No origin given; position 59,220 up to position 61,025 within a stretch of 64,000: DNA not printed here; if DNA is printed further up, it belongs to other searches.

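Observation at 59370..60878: CbcL-like fusion: 7-heme periplasmic c-type cytochrome joined to an FdnI/HydC-type di-heme cytochrome b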

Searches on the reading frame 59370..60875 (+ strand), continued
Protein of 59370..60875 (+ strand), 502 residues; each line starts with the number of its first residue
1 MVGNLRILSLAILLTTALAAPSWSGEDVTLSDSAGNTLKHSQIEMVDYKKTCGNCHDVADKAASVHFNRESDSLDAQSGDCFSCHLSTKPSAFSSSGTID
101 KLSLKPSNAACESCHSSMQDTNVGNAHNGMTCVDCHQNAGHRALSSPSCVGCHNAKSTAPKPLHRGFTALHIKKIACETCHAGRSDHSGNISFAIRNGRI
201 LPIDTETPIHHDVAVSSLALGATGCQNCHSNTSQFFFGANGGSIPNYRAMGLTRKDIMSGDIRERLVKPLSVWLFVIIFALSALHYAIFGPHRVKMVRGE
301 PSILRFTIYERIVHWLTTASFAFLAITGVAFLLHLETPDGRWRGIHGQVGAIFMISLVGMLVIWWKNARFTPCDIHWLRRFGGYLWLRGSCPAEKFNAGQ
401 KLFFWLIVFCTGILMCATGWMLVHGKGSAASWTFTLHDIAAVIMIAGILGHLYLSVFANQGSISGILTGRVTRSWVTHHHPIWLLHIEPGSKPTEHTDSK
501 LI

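Call 53: list_cluster_members(proteins=[P0001, P0395, P0403, P0338, P0366, P0381, P0383, P0394, P0358, P0349])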
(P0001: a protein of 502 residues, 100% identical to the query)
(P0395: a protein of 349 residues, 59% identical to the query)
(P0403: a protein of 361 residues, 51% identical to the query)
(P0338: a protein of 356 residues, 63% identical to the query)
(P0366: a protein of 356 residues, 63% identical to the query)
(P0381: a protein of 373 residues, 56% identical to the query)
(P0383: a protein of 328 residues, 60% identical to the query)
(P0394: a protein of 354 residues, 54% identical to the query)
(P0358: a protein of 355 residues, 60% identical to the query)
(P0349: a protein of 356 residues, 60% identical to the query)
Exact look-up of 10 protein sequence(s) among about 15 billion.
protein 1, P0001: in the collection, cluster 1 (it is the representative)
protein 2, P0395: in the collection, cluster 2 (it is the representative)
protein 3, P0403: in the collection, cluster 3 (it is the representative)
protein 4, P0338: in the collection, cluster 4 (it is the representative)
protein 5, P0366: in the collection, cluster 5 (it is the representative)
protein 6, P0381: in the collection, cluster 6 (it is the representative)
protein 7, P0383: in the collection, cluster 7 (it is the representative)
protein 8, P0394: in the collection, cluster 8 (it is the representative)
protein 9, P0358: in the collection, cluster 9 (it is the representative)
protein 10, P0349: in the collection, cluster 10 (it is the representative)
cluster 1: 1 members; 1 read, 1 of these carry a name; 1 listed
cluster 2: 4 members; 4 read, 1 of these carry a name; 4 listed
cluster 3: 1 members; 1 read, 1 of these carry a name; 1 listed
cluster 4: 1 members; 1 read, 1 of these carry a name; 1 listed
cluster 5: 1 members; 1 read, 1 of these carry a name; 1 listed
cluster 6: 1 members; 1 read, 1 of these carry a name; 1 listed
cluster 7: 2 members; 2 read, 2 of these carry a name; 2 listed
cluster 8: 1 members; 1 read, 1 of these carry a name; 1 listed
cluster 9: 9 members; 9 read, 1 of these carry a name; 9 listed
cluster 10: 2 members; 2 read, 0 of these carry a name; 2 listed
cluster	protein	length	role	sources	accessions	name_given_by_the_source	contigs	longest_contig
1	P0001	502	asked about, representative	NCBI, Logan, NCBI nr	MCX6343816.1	MAG: cytochrome b/b6 domain-containing protein [Armatimonadetes bacterium] | cytochrome b/b6 domain-containing protein [Armatimonadota bacterium]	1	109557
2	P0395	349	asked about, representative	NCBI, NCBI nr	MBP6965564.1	MAG: hypothetical protein KBC96_14300 [Armatimonadetes bacterium] | hypothetical protein [Armatimonadota bacterium]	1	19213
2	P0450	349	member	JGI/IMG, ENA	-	-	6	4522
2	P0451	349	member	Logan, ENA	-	-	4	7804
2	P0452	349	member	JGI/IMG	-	-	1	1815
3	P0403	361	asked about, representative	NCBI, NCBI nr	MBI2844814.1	MAG: hypothetical protein HYX78_15585 [Armatimonadetes bacterium] | hypothetical protein [Armatimonadota bacterium]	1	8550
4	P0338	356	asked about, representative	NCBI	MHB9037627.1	MAG: DmsE family decaheme c-type cytochrome [Armatimonadota bacterium]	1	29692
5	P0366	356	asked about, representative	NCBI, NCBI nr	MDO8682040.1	MAG: DmsE family decaheme c-type cytochrome [Armatimonadota bacterium] | DmsE family decaheme c-type cytochrome [Armatimonadota bacterium]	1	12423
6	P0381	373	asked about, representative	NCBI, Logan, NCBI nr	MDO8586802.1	MAG: DmsE family decaheme c-type cytochrome [Armatimonadota bacterium] | DmsE family decaheme c-type cytochrome [Armatimonadota bacterium]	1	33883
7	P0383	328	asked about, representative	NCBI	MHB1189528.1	MAG: DmsE family decaheme c-type cytochrome [Armatimonadota bacterium]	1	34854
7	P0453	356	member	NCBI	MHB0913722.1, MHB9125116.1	MAG: DmsE family decaheme c-type cytochrome [Armatimonadota bacterium]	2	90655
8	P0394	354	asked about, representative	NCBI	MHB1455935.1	MAG: DmsE family decaheme c-type cytochrome [Armatimonadota bacterium]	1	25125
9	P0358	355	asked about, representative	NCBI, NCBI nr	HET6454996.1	MAG TPA: cytochrome c3 family protein [Armatimonadota bacterium] | cytochrome c3 family protein [Armatimonadota bacterium]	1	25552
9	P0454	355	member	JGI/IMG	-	-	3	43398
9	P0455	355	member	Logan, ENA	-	-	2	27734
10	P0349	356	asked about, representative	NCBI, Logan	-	-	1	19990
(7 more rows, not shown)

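Call 54: list_cluster_members(proteins=[P0372, P0374, P0386, P0393, P0396, P0348, P0415, P0424, P0006, P0012])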
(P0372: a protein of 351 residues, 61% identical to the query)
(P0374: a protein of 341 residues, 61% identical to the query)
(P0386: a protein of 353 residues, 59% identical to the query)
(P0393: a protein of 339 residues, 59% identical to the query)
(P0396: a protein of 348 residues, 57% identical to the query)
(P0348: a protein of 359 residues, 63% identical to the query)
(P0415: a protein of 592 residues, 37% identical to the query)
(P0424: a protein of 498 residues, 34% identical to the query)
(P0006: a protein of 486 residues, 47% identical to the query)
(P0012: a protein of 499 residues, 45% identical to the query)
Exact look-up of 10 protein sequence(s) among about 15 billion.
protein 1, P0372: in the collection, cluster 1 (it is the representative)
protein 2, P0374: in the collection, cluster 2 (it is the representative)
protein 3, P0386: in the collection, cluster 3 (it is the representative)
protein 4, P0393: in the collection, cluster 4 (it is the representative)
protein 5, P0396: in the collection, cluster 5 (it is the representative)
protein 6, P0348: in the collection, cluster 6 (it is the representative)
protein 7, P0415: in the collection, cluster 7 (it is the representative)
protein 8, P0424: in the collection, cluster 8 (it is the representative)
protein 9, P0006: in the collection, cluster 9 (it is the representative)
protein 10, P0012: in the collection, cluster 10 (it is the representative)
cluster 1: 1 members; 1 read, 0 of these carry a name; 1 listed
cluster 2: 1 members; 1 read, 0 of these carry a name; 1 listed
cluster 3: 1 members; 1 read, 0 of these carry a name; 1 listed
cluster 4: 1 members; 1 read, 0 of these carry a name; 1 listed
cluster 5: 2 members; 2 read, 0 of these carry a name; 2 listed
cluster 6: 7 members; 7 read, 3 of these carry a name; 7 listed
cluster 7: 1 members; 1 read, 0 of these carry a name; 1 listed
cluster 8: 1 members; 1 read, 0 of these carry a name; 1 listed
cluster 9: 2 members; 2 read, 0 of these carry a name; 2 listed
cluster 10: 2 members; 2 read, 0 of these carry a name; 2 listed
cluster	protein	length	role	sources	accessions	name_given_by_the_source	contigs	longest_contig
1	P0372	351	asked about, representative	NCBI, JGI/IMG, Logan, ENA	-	-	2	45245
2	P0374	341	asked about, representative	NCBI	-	-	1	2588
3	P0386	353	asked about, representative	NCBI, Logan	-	-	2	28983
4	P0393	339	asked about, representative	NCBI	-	-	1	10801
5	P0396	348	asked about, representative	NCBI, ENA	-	-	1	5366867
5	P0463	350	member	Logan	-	-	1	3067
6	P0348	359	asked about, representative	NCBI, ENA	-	-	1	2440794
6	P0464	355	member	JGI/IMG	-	predicted CXXCH cytochrome family protein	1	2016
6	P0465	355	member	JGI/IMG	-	predicted CXXCH cytochrome family protein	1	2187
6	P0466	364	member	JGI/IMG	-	predicted CXXCH cytochrome family protein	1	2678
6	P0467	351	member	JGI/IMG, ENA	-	-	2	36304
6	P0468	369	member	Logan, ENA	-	-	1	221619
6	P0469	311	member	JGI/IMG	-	-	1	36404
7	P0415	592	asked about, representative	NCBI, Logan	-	-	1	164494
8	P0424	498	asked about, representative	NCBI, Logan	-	-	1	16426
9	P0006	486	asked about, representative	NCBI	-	-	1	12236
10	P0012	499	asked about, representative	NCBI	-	-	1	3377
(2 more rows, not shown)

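Call 62: search_solved_structures(query=P0116, max_evalue=1, show_alignments=2)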
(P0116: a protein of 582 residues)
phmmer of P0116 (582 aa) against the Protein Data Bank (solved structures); distinct sequences matched with E-value up to 1: 5.
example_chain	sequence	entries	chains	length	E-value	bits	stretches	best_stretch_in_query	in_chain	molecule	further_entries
7ood_x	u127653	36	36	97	0.00027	22.6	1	74-133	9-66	50S ribosomal protein L31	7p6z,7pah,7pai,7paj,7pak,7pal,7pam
6i5b_A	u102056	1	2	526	0.0026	19.4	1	77-117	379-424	Uncharacterized protein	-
28pb_A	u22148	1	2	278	0.04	15.5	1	49-169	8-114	Cytochrome c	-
1kqf_C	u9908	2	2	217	0.078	14.5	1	358-543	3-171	FORMATE DEHYDROGENASE, NITRATE-INDUCIBLE, CYTOCHROME B556(FDN) SUBUNIT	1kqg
2ozy_A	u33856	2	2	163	0.35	12.4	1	135-210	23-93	Cytochrome c-type protein nrfB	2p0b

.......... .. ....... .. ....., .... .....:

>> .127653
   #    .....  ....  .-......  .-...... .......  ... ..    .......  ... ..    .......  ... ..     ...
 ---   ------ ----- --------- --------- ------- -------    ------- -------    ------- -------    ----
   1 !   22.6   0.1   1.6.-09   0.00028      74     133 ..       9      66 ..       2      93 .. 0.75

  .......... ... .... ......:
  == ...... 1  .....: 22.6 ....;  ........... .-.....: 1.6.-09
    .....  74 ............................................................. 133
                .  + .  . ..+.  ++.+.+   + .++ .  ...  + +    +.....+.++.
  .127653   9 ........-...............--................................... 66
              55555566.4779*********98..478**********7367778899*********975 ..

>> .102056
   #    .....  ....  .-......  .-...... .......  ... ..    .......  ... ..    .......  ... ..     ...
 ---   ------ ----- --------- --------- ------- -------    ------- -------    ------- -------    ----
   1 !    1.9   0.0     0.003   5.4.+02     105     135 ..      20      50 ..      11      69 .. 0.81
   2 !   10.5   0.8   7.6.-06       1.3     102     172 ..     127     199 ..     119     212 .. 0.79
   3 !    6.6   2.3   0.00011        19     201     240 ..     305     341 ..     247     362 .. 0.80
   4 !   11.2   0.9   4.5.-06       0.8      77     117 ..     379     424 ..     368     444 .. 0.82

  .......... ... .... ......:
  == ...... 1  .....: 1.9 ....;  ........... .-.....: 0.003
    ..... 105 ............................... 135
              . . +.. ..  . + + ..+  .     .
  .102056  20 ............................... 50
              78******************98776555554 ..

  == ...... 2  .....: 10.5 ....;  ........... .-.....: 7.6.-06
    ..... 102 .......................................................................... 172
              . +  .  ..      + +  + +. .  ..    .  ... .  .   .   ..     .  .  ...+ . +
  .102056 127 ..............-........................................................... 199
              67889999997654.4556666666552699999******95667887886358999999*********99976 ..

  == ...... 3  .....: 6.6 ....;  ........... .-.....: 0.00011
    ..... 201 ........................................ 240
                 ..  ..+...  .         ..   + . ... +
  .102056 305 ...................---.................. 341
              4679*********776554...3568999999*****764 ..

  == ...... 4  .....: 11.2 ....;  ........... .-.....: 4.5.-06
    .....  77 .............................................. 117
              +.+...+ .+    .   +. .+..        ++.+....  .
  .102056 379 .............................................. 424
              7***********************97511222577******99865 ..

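Call 63: search_solved_structures(query=A1, max_evalue=0.01, show_alignments=0)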
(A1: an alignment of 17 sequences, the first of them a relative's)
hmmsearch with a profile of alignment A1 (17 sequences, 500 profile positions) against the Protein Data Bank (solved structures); distinct sequences matched with E-value up to 0.01: 16.
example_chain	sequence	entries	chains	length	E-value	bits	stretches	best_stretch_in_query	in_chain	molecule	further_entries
1kqf_C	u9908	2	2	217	6.4e-26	94.3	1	310-498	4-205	FORMATE DEHYDROGENASE, NITRATE-INDUCIBLE, CYTOCHROME B556(FDN) SUBUNIT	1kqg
2j7a_C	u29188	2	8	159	1.8e-05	26.8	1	103-148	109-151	CYTOCHROME C QUINOL DEHYDROGENASE NRFH | NAPC/NIRT CYTOCHROME C FAMILY PROTEIN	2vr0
1h29_A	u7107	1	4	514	2.4e-05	26.4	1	105-163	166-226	HIGH-MOLECULAR-WEIGHT CYTOCHROME C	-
1gws_A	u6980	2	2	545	4.3e-05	25.6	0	78-163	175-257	HIGH-MOLECULAR-WEIGHT CYTOCHROME C | High-molecular-weight cytochrome c precursor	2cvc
2ozy_A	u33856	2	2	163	0.00012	24.2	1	51-140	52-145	Cytochrome c-type protein nrfB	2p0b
1qdb_A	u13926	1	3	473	0.00031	22.8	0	77-123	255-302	CYTOCHROME C NITRITE REDUCTASE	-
6btm_A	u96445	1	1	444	0.00066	21.7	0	104-182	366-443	Alternative Complex III subunit A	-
28pb_A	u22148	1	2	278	0.0017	20.3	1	51-188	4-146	Cytochrome c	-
2e84_A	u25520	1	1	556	0.0018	20.2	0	74-162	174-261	High-molecular-weight cytochrome c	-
2k3v_A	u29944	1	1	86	0.0026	19.7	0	95-160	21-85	Tetraheme cytochrome c-type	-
6r2q_A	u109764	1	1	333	0.0035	19.3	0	104-166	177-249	Cystathionine beta-synthase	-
1m1p_A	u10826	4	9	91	0.0056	18.6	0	71-160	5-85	Small tetraheme cytochrome c | Periplasmic tetraheme cytochrome c CctA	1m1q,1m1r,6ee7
6hr0_A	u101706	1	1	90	0.0063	18.5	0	78-159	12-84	Cytochrome C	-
4lmh_A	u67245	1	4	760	0.008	18.1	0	78-139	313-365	Extracellular iron oxide respiratory system surface decaheme cytochrome c component OmcA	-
1d4d_A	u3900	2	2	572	0.0085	18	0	76-156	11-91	FLAVOCYTOCHROME C FUMARATE REDUCTASE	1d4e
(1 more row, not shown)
